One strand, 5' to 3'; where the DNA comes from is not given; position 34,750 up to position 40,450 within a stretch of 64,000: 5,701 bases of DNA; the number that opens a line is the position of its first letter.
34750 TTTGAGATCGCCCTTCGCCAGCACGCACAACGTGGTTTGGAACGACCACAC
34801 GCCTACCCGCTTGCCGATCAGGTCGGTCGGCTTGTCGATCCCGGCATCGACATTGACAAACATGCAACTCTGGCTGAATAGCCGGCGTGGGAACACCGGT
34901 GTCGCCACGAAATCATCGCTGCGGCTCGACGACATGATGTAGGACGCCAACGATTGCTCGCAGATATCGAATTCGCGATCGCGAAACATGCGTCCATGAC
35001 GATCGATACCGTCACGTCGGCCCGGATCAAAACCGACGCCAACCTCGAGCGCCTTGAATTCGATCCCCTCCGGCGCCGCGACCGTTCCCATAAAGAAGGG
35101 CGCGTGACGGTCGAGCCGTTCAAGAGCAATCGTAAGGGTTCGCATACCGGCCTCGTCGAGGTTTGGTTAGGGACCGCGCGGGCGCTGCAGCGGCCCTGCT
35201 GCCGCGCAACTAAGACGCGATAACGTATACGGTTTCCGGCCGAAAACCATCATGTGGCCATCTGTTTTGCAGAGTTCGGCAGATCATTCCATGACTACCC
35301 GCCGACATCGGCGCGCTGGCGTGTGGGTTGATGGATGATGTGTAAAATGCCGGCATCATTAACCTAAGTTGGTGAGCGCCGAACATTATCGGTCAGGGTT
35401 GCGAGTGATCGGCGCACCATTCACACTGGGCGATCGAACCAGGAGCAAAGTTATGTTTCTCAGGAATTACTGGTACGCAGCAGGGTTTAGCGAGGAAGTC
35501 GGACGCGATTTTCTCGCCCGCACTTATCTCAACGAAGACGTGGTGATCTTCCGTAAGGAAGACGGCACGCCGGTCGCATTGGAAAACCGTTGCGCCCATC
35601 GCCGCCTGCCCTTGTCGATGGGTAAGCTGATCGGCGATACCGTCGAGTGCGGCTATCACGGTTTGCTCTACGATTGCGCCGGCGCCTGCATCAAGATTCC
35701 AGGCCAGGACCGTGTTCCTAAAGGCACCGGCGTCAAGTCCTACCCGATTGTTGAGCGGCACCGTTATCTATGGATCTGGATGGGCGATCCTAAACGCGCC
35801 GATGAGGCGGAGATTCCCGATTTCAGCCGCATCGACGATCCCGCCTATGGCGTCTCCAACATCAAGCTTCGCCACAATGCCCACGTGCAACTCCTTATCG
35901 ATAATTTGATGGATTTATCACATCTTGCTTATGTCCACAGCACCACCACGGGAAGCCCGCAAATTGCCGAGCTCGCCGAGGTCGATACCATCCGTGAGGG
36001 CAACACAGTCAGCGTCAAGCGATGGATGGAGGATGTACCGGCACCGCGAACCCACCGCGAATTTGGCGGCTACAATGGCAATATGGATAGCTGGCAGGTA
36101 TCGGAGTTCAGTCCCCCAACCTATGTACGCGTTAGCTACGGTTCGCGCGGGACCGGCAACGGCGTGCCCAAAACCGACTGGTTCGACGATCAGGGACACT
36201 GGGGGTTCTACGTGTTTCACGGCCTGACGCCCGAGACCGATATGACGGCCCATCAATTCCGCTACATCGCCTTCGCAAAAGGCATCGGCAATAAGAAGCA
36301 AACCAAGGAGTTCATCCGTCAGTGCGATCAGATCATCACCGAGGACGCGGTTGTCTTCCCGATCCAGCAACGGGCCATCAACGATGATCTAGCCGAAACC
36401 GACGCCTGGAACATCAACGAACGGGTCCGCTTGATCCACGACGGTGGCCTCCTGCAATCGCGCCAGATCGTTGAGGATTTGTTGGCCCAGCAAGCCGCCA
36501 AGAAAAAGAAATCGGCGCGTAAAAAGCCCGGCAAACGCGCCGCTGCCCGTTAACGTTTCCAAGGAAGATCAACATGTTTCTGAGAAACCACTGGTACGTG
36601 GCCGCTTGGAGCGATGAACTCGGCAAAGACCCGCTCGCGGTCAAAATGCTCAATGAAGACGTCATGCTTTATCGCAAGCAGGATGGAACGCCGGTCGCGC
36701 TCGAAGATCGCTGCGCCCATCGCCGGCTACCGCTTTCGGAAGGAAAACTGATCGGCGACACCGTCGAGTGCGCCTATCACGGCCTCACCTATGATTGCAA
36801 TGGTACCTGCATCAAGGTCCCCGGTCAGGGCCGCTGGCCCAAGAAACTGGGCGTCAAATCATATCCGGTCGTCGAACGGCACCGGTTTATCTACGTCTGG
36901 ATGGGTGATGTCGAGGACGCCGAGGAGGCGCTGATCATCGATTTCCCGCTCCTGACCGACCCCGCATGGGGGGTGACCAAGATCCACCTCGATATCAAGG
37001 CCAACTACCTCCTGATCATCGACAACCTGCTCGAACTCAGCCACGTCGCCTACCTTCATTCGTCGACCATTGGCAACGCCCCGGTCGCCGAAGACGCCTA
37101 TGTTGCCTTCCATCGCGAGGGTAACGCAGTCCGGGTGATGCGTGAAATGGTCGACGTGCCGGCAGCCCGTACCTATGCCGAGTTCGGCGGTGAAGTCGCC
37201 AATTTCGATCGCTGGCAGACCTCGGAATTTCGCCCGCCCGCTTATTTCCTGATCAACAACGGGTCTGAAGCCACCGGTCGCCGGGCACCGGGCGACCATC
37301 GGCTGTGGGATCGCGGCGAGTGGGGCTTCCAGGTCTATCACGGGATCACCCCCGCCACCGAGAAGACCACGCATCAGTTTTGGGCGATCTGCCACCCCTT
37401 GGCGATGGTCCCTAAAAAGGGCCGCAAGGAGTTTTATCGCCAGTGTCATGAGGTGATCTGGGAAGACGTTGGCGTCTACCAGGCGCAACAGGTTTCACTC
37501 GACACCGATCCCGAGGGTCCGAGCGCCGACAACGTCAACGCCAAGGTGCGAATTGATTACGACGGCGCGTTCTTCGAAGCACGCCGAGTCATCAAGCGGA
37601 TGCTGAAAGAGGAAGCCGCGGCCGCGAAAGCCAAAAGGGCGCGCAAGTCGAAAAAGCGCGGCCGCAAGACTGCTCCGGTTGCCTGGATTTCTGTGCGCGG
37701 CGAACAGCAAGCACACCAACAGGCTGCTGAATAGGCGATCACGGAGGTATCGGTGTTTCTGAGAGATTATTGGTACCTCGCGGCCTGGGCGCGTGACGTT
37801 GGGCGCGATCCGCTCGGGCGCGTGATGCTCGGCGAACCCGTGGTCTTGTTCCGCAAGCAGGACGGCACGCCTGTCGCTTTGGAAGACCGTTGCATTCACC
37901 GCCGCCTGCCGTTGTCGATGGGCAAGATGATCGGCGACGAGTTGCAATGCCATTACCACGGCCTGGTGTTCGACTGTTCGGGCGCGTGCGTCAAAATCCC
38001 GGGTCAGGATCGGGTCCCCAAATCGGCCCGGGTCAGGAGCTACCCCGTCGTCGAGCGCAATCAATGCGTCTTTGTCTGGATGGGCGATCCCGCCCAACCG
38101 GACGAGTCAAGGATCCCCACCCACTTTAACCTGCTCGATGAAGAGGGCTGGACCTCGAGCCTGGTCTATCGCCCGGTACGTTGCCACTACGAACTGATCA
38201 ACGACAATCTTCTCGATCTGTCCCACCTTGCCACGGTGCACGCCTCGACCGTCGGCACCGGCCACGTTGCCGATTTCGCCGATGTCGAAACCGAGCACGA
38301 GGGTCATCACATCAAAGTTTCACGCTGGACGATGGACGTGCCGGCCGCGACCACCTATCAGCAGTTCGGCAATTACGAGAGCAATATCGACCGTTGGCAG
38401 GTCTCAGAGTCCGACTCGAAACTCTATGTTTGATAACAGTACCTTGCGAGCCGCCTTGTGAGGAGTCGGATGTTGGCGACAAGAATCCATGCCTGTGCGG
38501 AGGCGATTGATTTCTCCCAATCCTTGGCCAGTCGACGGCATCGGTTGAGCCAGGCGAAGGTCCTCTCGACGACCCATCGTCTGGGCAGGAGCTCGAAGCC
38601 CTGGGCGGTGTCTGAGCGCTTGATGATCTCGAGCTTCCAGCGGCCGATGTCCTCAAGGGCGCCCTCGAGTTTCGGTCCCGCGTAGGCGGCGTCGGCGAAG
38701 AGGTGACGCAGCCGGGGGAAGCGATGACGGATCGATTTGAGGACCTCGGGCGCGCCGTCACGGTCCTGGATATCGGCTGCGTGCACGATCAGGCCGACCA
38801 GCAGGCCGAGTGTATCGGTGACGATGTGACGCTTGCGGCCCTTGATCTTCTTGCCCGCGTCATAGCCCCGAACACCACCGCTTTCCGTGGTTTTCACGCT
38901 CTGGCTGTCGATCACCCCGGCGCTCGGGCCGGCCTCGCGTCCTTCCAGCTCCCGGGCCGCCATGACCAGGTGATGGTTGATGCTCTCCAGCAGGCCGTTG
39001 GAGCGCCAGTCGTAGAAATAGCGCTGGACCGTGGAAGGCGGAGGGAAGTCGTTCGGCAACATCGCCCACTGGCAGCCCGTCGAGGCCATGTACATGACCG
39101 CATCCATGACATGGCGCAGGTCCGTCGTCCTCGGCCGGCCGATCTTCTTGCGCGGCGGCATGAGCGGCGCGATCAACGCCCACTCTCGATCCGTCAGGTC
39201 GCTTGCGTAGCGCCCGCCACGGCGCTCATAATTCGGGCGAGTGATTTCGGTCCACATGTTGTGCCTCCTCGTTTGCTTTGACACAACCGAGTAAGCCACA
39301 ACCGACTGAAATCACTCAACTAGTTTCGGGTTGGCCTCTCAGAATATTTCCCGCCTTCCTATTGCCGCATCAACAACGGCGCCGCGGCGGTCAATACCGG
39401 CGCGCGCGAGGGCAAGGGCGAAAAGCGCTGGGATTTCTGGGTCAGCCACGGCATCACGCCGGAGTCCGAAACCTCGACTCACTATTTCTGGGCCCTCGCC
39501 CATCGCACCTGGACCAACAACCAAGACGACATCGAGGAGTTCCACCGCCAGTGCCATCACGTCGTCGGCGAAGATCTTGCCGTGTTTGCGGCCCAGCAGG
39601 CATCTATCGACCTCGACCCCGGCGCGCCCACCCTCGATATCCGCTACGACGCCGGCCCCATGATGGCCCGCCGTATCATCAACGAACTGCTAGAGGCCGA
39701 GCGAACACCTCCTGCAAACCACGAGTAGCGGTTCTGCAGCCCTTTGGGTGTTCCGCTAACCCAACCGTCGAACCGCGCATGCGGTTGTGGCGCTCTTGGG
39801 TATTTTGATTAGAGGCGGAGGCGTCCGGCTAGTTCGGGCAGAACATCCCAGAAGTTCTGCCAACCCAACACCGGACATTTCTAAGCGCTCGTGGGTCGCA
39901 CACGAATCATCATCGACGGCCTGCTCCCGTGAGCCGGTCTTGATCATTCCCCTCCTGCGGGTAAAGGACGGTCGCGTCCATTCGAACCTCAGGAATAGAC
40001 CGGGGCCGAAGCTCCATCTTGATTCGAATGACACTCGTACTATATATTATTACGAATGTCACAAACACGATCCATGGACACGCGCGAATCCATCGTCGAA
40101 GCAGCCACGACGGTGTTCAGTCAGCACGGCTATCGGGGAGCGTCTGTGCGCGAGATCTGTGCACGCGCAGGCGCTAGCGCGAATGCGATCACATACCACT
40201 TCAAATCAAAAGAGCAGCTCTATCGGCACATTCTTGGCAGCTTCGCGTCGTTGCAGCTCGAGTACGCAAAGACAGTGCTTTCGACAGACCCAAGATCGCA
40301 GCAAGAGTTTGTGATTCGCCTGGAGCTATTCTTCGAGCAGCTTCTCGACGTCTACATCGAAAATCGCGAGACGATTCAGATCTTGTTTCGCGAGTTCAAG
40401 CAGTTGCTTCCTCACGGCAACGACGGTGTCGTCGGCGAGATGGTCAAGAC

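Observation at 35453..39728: Tandem array of three VanA-like Rieske oxygenase paralogues, the third freshly knocked out by an IS5 insertion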

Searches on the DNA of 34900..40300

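Call 68: search_rna_families(source=window, start=34900, end=40300, threshold=evalue, max_evalue=1)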
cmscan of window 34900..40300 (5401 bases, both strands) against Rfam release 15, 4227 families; matches with E-value up to 1: 0.
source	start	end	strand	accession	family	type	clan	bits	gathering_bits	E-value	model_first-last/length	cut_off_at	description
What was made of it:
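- Tried and rejected: Nothing found across 34900-40300 (call 68).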
